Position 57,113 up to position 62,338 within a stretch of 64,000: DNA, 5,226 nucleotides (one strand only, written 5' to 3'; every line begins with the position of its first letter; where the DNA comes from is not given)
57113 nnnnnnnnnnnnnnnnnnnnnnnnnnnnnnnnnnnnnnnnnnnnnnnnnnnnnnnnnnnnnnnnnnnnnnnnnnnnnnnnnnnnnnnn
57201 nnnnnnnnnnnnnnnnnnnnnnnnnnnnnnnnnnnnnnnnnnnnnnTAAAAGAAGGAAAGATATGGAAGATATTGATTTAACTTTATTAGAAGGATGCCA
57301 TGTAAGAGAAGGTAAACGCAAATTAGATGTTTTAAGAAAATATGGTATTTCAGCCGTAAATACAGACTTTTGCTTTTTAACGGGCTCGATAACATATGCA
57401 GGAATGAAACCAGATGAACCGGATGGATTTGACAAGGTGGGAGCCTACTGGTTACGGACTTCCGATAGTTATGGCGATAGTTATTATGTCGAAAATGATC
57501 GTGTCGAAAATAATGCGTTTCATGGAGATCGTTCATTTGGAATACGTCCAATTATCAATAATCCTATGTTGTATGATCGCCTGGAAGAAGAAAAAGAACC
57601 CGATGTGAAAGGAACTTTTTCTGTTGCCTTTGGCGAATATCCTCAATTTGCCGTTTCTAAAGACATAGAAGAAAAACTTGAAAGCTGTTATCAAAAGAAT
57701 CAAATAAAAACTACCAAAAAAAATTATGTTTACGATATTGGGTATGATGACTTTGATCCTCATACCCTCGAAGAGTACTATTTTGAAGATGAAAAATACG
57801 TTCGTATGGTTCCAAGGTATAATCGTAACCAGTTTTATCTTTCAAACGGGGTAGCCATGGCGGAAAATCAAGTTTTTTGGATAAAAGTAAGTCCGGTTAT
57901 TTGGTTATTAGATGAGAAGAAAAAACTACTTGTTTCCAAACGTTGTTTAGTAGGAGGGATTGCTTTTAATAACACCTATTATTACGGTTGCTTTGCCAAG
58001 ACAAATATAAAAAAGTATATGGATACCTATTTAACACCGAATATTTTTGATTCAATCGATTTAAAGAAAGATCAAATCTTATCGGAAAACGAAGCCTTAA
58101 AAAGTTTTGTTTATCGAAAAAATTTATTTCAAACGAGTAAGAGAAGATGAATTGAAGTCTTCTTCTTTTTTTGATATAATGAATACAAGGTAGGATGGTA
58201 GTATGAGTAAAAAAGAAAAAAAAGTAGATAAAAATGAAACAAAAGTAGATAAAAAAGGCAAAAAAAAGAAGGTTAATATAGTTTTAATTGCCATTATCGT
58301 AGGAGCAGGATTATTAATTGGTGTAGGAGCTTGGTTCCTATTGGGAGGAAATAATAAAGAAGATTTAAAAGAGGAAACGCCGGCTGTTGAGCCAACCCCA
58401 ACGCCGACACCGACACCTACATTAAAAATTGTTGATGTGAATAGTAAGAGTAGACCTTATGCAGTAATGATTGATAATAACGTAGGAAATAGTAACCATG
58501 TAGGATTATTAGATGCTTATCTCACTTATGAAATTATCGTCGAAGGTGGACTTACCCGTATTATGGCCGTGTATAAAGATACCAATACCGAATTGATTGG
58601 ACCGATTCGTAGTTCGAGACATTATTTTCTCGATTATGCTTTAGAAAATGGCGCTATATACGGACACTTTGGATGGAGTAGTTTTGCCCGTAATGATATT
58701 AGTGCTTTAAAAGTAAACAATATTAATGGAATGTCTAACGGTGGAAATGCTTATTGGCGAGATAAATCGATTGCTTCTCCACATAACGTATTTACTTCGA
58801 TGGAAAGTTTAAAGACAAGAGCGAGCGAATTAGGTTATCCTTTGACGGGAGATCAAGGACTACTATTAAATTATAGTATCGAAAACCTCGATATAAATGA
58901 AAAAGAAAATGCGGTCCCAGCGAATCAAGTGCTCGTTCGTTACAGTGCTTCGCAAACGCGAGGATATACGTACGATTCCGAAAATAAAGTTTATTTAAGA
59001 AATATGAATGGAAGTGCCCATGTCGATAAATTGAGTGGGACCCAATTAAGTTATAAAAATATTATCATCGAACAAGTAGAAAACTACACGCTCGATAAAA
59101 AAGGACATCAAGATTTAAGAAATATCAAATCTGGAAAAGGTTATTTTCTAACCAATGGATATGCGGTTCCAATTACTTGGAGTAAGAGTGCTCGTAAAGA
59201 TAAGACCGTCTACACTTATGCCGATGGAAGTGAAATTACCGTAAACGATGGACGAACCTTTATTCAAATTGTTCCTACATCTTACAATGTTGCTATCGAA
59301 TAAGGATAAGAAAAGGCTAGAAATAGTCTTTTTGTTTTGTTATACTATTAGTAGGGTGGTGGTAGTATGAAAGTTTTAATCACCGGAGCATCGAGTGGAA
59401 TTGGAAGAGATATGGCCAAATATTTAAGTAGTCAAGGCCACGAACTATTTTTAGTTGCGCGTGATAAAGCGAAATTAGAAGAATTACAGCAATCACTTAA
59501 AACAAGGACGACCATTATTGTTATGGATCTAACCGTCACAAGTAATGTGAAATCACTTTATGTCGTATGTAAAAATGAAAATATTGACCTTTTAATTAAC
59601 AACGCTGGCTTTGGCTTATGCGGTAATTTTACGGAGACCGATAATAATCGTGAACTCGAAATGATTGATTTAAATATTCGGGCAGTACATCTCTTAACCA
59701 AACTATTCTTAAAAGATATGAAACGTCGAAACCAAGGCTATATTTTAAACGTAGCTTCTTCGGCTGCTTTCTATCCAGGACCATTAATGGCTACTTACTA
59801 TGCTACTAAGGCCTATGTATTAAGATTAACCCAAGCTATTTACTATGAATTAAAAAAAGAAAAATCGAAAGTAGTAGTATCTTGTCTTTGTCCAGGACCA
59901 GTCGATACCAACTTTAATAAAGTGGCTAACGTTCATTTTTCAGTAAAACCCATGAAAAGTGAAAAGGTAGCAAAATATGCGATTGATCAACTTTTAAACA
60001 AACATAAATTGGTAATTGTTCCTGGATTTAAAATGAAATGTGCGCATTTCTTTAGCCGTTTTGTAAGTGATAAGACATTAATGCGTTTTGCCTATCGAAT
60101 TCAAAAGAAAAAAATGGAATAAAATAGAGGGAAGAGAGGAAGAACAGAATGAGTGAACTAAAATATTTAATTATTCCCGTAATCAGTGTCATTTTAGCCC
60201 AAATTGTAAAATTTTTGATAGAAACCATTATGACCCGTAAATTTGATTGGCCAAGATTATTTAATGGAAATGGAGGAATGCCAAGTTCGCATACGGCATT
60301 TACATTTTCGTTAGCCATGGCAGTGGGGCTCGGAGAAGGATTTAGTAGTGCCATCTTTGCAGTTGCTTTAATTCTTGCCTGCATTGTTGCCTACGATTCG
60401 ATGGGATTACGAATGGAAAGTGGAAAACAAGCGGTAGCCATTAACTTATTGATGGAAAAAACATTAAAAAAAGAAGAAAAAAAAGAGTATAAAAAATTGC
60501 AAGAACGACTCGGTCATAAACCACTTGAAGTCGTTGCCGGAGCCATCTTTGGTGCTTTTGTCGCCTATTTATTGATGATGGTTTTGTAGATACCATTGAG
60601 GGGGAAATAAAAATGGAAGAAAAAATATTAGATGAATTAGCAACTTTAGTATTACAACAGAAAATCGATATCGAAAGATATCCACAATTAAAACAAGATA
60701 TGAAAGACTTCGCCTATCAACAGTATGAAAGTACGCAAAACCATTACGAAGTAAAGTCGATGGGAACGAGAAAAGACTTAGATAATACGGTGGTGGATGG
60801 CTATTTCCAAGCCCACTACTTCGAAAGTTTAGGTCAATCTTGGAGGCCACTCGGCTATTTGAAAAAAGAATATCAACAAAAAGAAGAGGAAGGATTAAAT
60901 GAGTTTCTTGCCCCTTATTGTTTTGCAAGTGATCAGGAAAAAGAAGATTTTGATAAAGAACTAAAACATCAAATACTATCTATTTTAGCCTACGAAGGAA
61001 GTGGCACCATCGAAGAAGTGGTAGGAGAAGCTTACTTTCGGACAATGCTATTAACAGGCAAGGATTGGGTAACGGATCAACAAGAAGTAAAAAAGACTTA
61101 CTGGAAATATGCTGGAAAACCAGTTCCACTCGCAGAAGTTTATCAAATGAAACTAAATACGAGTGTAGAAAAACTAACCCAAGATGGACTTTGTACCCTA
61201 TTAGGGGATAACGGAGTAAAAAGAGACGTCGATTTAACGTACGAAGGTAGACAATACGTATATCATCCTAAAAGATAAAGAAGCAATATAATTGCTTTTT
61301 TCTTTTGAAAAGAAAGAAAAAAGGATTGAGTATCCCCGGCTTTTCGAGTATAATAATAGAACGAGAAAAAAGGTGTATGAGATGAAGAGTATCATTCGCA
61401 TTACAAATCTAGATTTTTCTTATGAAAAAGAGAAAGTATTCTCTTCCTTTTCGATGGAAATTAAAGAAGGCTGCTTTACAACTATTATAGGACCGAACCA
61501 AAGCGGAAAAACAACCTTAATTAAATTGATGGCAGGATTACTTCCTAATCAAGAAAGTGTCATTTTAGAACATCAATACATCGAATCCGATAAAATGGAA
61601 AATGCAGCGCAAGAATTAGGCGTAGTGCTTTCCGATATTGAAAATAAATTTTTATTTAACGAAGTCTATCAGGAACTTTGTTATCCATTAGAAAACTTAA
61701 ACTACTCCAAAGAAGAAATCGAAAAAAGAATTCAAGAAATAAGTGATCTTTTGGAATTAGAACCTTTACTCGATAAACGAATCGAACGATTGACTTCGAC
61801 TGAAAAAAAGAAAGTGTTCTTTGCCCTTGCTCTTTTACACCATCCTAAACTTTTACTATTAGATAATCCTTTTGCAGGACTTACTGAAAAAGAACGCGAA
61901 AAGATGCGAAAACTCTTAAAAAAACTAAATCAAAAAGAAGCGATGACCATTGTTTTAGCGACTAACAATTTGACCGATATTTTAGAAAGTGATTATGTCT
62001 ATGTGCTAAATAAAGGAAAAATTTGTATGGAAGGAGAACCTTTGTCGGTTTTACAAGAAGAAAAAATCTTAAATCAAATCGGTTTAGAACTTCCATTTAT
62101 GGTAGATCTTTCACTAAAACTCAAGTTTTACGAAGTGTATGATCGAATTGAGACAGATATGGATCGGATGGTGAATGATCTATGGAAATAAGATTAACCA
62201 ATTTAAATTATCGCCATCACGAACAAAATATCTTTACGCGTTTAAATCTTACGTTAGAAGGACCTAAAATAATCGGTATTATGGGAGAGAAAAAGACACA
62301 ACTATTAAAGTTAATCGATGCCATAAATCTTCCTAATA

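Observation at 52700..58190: Tandem array of six divergent paralogs of an unrecognised ~295-aa protein family directly downstream of rplQ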

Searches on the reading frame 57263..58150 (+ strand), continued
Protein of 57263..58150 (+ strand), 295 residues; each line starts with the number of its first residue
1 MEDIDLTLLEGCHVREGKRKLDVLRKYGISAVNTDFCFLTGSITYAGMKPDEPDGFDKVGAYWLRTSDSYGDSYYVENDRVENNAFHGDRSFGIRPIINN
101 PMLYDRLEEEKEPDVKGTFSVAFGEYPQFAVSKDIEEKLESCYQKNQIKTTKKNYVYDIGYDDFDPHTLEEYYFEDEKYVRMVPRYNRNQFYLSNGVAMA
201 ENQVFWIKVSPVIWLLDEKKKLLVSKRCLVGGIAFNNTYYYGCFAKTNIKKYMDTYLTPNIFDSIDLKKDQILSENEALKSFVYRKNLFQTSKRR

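Call 102: find_encoding_contigs(protein=P0164, flank=6000, max_places=1)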
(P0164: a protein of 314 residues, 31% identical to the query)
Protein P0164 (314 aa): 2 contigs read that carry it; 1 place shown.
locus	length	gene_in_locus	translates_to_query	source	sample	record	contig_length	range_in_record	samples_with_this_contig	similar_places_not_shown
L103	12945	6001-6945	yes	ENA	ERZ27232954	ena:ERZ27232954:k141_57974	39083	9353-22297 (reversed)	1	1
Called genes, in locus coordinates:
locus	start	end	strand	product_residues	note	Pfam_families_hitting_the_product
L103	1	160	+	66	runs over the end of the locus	-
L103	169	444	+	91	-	PF07875:Coat_F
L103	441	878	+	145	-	-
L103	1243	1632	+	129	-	PF01475:FUR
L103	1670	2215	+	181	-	PF00210:Ferritin (faint), PF02915:Rubrerythrin, PF21349:RUBY_RBDX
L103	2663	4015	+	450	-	PF16403:Bact_surface_Ig-like, PF07523:Big_3 (faint), PF16403:Bact_surface_Ig-like, PF01522:Polysacc_deac_1, PF10096:DUF2334 (weak)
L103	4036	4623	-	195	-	PF02659:Mntp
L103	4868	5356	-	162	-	PF00383:dCMP_cyt_deam_1, PF14437:MafB19-deam (weak)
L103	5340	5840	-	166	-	PF13302:Acetyltransf_3, PF00583:Acetyltransf_1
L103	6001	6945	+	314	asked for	-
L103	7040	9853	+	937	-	PF00005:ABC_tran (faint), PF02463:SMC_N (faint), PF03193:RsgA_GTPase (faint), PF13191:AAA_16 (faint), PF13555:AAA_29 (faint), PF20703:nSTAND1 (faint), PF17760:UvrA_inter, PF17755:UvrA_DNA-bind, +2 more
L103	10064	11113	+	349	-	PF13624:SurA_N_3 (weak), PF13145:Rotamase_2 (faint), PF13616:Rotamase_3, PF00639:Rotamase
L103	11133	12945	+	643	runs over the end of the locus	-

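Call 103: find_encoding_contigs(protein=P0199, flank=6000, max_places=1)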
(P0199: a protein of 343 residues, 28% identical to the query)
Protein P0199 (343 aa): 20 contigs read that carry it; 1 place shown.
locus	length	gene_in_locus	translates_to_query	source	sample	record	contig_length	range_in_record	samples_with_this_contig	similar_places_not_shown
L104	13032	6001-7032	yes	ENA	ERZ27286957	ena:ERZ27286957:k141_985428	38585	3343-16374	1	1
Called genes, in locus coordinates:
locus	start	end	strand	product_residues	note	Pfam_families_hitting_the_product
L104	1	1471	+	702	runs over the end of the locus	PF14903:WG_beta_rep (weak)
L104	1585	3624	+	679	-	PF14903:WG_beta_rep (weak)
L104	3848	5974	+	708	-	-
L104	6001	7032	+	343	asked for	-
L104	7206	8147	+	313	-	-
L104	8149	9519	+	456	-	PF00933:Glyco_hydro_3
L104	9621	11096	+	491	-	-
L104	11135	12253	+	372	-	PF01702:TGT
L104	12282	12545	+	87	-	-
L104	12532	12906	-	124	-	PF12670:DUF3792 (weak)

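Call 104: find_encoding_contigs(protein=P0161, flank=6000, max_places=1)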
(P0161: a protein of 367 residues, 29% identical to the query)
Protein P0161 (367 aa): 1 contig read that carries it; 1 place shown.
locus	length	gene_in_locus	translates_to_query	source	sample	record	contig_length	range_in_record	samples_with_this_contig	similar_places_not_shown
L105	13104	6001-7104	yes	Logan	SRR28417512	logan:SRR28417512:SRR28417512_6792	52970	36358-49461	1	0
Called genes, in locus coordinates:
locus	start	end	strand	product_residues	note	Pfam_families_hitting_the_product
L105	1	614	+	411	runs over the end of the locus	PF00512:HisKA, PF02518:HATPase_c, PF13589:HATPase_c_3 (weak)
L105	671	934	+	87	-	PF01713:Smr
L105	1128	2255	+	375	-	-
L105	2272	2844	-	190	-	PF00574:CLP_protease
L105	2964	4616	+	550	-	PF00485:PRK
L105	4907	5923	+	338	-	PF00078:RVT_1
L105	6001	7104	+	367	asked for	-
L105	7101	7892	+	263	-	-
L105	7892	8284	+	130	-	-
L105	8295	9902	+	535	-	PF13203:DUF2201_N, PF09967:DUF2201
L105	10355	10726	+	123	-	-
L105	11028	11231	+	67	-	-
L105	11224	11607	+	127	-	PF02452:PemK_toxin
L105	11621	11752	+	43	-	-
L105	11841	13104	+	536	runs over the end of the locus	PF00239:Resolvase, PF07508:Recombinase, PF13408:Zn_ribbon_recom, PF14287:DUF4368 (weak)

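Call 105: find_encoding_contigs(protein=P0187, flank=6000, max_places=1)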
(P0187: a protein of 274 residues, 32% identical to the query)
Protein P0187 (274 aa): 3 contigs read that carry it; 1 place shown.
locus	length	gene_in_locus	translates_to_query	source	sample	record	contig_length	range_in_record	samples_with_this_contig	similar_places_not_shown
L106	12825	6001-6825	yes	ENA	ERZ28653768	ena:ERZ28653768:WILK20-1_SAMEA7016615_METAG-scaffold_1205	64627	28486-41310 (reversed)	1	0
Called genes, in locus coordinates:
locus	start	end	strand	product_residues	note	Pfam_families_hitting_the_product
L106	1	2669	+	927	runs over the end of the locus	PF19127:Choline_bind_3, PF01473:Choline_bind_1, PF19127:Choline_bind_3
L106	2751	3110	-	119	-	PF01381:HTH_3, PF12844:HTH_19 (weak)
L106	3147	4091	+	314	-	PF01869:BcrAD_BadFG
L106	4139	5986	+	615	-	-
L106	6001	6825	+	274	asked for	-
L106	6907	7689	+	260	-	PF01148:CTP_transf_1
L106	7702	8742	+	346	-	PF02163:Peptidase_M50, PF13180:PDZ_2 (weak), PF00595:PDZ (weak), PF17820:PDZ_6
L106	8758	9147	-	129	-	PF00011:HSP20, PF17886:ArsA_HSP20 (weak)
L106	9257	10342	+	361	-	PF01743:PolyA_pol, PF12627:PolyA_pol_RNAbd, PF13735:tRNA_NucTran2_2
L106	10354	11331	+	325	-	PF02881:SRP54_N, PF06414:Zeta_toxin (weak), PF13401:AAA_22 (weak), PF13604:AAA_30, PF00448:SRP54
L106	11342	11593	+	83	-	-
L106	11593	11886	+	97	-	PF04297:UPF0122, PF08281:Sigma70_r4_2 (faint), PF04545:Sigma70_r4 (weak)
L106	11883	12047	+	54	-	-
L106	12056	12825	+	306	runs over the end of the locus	PF00004:AAA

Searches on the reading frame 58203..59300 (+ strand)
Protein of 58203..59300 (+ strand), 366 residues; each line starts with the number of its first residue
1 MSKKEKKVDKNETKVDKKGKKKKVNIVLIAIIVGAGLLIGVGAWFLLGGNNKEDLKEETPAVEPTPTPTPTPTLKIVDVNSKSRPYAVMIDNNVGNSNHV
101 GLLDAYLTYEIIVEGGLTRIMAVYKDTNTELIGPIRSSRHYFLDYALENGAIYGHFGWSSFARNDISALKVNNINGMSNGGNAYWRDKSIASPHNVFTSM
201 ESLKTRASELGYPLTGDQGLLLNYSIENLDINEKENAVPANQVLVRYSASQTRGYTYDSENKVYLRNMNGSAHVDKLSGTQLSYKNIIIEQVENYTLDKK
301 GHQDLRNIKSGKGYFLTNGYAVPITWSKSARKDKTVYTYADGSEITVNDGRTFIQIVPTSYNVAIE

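Call 4: search_protein_families(library=pfam, proteins=[window:58203-59300:+], max_evalue=1)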
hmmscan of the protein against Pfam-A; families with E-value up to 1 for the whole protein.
window:58203-59300:+ (366 aa): 3 families
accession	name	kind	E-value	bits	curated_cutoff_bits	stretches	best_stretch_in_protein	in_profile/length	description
PF11258.13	DUF3048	-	2.4e-39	135.3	25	1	79-212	10-147/148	Protein of unknown function (DUF3048) N-terminal domain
PF17479.7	DUF3048_C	-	3e-29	102.1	25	1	245-354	3-114/114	Protein of unknown function (DUF3048) C-terminal domain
PF09716.15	ETRAMP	-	0.023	15.1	29.1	1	3-42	32-70/81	Malarial early transcribed membrane protein (ETRAMP)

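Call 5: search_protein_families(library=ncbifam, proteins=[window:58203-59300:+], max_evalue=1)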
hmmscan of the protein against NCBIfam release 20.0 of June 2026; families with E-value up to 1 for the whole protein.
window:58203-59300:+ (366 aa): 6 families
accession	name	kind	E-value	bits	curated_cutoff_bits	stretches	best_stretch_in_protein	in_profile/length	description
NF004285.1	PRK05696.1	equivalog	1.5e-05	24.9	179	1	11-60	10-55/171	flagellar basal body-associated protein FliL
NF006283.1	PRK08455.1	equivalog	0.0021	17.7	187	1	11-63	6-58/182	flagellar basal body-associated protein FliL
NF005435.1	PRK07021.1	equivalog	0.045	13.6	131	1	18-68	3-54/157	flagellar basal body-associated protein FliL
NF009420.1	PRK12785.1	equivalog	0.062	13.1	197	1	6-63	4-58/161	flagellar basal body-associated protein FliL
NF033761.1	gliding_GltJ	equivalog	0.081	12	450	1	12-75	359-420/671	adventurous gliding motility protein GltJ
NF053823.1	SCO2321_fam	equivalog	0.24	10.3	300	1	9-52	362-404/405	SCO2321 family membrane protein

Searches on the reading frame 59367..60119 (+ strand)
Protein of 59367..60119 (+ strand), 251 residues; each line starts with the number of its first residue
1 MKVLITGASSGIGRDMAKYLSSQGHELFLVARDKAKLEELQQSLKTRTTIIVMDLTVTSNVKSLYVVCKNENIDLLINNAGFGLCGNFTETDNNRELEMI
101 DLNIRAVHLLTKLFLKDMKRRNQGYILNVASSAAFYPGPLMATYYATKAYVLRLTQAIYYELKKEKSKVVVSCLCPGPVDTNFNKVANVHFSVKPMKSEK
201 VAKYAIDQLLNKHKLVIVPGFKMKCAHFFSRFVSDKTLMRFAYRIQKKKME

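Call 58: search_protein_families(library=pfam, proteins=[window:59367-60119:+], max_evalue=0.00001)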
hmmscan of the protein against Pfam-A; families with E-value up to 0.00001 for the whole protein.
window:59367-60119:+ (251 aa): 5 families
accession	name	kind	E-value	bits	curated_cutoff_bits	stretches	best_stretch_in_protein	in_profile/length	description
PF00106.31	adh_short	-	1.2e-42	146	26.6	1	3-186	3-189/195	short chain dehydrogenase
PF13561.12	adh_short_C2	-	6.3e-25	88.6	27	1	7-187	1-184/236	Enoyl-(Acyl carrier protein) reductase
PF08659.16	KR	-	8.6e-08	32.7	22.6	1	3-151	3-156/180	KR domain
PF01370.27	Epimerase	-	1.6e-06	28.1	20.9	1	3-137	1-120/240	NAD dependent epimerase/dehydratase family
PF13460.12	NAD_binding_10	-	6.3e-06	26.6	27.2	0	7-65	1-58/184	NAD(P)H-binding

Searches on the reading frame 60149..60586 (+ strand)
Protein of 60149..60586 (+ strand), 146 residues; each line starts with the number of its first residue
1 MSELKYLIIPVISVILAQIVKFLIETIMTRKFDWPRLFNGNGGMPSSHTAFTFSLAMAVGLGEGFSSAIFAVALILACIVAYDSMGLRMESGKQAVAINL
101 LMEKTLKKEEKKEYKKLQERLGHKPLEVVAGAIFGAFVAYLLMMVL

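Call 58: search_protein_families(library=pfam, proteins=[window:60149-60586:+], max_evalue=0.00001)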
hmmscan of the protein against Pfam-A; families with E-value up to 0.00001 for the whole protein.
window:60149-60586:+ (146 aa): 1 family
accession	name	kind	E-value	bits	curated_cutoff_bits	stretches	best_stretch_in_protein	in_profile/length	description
PF02681.20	DUF212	-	1.4e-41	142.1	26.5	1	5-138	4-126/126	Divergent PAP2 family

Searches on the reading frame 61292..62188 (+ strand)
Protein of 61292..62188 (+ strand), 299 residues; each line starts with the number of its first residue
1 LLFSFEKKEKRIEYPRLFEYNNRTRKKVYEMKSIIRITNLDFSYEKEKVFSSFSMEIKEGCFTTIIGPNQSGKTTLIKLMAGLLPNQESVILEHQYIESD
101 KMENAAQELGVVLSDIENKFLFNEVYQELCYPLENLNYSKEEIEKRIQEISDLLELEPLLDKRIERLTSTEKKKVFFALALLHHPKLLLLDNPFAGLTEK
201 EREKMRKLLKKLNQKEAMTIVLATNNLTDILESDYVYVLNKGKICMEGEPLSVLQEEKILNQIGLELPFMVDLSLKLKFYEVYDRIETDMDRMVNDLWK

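Call 58: search_protein_families(library=pfam, proteins=[window:61292-62188:+], max_evalue=0.00001)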
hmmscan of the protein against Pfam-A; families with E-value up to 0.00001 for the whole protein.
window:61292-62188:+ (299 aa): 1 family
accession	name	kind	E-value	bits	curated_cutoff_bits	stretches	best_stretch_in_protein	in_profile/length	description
PF00005.33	ABC_tran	-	2e-20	74.2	25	1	52-195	3-137/137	ABC transporter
